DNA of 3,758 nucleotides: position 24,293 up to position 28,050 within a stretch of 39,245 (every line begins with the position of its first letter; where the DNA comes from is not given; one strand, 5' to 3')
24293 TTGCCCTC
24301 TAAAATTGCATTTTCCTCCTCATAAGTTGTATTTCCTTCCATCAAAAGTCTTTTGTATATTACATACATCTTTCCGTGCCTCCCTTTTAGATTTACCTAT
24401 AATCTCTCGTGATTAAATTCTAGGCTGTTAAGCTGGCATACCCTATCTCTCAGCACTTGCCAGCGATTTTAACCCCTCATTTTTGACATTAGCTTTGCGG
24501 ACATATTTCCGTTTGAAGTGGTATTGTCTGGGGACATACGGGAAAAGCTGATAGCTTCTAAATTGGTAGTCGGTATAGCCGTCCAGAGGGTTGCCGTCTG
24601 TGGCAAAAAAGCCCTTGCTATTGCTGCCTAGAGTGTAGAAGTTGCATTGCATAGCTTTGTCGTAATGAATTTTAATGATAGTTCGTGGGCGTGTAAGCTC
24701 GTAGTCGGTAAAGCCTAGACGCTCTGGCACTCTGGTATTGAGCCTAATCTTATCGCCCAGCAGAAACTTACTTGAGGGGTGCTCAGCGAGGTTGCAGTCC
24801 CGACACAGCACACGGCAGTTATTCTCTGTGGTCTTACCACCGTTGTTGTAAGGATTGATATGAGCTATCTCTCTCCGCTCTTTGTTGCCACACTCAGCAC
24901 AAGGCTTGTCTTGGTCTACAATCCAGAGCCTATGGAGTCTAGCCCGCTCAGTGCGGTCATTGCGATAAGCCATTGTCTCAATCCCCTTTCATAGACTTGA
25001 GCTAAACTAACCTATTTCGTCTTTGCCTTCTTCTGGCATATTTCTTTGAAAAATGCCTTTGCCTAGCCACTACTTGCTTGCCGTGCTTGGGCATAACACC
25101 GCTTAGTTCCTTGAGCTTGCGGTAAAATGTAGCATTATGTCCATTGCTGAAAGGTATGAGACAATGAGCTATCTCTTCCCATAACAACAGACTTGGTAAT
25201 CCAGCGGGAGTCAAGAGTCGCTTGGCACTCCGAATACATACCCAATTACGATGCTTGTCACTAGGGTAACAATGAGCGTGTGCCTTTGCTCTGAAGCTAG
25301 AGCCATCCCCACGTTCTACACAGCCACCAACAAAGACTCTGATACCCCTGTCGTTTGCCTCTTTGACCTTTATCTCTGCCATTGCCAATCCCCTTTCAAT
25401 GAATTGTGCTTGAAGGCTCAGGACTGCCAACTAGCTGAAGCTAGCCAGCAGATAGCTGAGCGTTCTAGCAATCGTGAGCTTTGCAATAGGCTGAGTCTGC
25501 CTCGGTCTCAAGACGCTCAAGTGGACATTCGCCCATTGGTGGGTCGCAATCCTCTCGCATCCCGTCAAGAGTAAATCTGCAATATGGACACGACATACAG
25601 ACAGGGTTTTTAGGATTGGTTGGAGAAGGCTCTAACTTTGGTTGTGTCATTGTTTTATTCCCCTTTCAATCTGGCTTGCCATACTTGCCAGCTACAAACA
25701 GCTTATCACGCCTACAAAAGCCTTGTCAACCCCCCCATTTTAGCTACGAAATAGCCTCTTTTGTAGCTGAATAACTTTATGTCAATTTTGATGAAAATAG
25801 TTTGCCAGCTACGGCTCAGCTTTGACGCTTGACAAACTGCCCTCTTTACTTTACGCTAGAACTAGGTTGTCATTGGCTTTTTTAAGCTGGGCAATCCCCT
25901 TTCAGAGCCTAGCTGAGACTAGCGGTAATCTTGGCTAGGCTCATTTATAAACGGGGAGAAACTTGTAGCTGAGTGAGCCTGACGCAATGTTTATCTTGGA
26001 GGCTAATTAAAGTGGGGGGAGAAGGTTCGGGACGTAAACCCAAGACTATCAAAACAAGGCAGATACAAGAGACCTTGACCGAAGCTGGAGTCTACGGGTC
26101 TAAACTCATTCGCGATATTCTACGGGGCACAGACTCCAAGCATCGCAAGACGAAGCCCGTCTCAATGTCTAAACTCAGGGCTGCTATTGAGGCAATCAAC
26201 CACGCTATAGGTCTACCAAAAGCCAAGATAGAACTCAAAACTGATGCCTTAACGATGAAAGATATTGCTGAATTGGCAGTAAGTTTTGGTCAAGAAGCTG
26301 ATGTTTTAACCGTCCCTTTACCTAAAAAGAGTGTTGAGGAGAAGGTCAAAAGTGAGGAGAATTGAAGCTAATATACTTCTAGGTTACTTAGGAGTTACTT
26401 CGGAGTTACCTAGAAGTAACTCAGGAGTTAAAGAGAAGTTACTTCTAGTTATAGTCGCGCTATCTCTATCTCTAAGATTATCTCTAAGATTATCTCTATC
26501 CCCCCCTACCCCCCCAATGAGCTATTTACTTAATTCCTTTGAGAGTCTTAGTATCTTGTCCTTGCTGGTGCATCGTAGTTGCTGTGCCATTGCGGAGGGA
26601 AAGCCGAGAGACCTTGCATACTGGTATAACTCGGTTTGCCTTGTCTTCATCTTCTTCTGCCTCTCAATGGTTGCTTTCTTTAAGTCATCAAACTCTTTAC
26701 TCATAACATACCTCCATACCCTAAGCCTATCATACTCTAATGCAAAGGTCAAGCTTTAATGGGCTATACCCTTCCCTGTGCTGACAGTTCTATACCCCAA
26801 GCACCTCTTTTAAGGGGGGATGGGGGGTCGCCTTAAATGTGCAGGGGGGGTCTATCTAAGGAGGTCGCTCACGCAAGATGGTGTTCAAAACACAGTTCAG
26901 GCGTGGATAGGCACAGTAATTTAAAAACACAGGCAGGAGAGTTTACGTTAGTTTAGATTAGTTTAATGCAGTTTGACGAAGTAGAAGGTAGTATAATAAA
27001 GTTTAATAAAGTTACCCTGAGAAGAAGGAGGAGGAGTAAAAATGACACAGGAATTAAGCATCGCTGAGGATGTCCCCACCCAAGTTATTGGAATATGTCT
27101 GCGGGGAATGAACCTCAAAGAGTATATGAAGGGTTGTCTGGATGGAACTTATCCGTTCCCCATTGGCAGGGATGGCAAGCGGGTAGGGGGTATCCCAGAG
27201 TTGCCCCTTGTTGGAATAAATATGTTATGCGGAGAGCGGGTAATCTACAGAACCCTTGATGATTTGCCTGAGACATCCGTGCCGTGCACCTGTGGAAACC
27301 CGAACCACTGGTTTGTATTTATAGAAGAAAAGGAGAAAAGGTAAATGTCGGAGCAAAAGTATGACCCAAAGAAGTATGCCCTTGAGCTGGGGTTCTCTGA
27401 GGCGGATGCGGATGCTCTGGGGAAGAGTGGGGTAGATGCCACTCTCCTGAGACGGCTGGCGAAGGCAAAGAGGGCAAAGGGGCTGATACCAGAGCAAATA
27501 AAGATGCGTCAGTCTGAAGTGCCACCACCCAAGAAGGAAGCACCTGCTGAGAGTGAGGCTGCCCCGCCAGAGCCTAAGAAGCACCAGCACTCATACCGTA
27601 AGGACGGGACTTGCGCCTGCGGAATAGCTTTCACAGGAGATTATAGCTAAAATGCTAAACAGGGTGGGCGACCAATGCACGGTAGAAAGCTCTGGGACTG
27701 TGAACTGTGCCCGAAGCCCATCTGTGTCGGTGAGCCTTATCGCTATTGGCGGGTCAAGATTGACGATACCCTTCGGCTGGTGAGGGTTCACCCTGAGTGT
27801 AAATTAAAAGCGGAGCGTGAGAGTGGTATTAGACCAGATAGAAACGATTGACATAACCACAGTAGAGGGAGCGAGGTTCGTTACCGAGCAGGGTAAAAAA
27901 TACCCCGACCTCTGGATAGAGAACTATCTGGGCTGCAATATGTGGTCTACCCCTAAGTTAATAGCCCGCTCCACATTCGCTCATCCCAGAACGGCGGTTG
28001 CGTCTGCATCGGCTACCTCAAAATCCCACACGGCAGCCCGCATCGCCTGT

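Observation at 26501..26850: Inverted C6TAC7 / G6ATG6 blocks flank a lone antisense gene, with an extra G7 run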

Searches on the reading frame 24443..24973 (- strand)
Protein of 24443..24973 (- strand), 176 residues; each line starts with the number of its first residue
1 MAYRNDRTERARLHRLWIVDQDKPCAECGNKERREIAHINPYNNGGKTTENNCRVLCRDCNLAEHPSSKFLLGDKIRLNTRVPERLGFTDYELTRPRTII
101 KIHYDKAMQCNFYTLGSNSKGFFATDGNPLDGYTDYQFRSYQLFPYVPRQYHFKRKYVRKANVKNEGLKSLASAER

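Call 9: search_protein_families(library=pfam, proteins=[window:24443-24973:-], max_evalue=0.1)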
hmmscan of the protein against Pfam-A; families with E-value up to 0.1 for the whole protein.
window:24443-24973:- (176 aa): 2 families
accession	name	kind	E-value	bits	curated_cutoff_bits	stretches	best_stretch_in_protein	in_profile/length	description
PF01844.29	HNH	-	2.9e-09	37.3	21.4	1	25-66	1-46/47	HNH endonuclease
PF14279.12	HNH_5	-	5.4e-05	23.5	27.5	1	25-61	1-40/56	HNH endonuclease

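Call 10: search_protein_families(library=phrogs, proteins=[window:24443-24973:-], max_evalue=0.1)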
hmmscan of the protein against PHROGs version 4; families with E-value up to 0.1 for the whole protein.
window:24443-24973:- (176 aa): 20 families
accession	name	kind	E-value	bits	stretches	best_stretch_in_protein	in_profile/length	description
phrog_1271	-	DNA, RNA and nucleotide metabolism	5.5e-07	30.3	1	21-62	265-313/361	HNH endonuclease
phrog_7785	-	DNA, RNA and nucleotide metabolism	6.2e-07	30.5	1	22-79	70-129/147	HNH endonuclease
phrog_2214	-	DNA, RNA and nucleotide metabolism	8.2e-07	29.5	1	10-63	180-235/429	HNH endonuclease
phrog_6050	-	DNA, RNA and nucleotide metabolism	3.4e-06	27.1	1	21-69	310-362/402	HNH endonuclease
phrog_5956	-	DNA, RNA and nucleotide metabolism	6.3e-06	26.9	1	10-67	44-110/138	HNH endonuclease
phrog_1035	-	DNA, RNA and nucleotide metabolism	3.2e-05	24.9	1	18-63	155-209/271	endonuclease VII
phrog_144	-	DNA, RNA and nucleotide metabolism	3.5e-05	24.5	1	21-65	82-133/175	HNH endonuclease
phrog_589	-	DNA, RNA and nucleotide metabolism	4.1e-05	24.4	1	12-63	81-137/179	HNH endonuclease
phrog_7370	-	DNA, RNA and nucleotide metabolism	7.5e-05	23.8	1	16-66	36-85/115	HNH endonuclease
phrog_30443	-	DNA, RNA and nucleotide metabolism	0.00032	22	1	4-62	43-102/121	HNH endonuclease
phrog_338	-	DNA, RNA and nucleotide metabolism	0.00036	21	1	7-62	195-257/340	HNH endonuclease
phrog_119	-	DNA, RNA and nucleotide metabolism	0.00037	20.4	1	21-75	202-265/443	HNH endonuclease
phrog_9545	-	DNA, RNA and nucleotide metabolism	0.0017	19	1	13-66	110-166/206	HNH endonuclease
phrog_5718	-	DNA, RNA and nucleotide metabolism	0.0022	18.1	1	8-64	114-173/394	HNH endonuclease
phrog_16726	-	DNA, RNA and nucleotide metabolism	0.0035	18.1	1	23-63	94-139/308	HNH endonuclease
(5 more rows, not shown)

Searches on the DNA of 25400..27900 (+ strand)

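Call 4: search_dna_similar(query=window:25900-27900:+, collection=phages, mode=distant, max_rows=30)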
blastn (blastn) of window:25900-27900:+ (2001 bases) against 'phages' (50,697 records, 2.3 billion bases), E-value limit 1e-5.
No match.
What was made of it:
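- Tried and rejected: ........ phage DNA search of 25900-27900: no match (call 4).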

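Call 24: search_rna_families(source=window, start=25400, end=27900, threshold=evalue, max_evalue=10)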
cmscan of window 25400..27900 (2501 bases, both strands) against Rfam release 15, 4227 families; matches with E-value up to 10: 3.
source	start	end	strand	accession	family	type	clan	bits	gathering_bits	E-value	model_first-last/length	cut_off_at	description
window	26369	26442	+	RF03229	mir-1297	Gene; miRNA;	-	17.2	84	8.4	1-77/77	no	mir-1297 microRNA precursor family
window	26651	26707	-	RF01125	sR4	Gene; snRNA; snoRNA; CD-box;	-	13.9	50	6.2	1-56/56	no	Small nucleolar RNA sR4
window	26318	26391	-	RF02172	RFPL3-AS1_2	Gene; lncRNA;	-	12.8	40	4.4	1-71/71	no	RFPL3 antisense RNA 1 conserved region 2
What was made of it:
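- On Any Rfam RNA family: Only three chance-level hits (E 4-8, far below gathering scores) in 25400-27900 (call 24).
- No Rfam hit at E of 10 or less (call 24). No Rfam family matches (call 24).
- Tried and rejected: Rfam: nothing (call 24).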
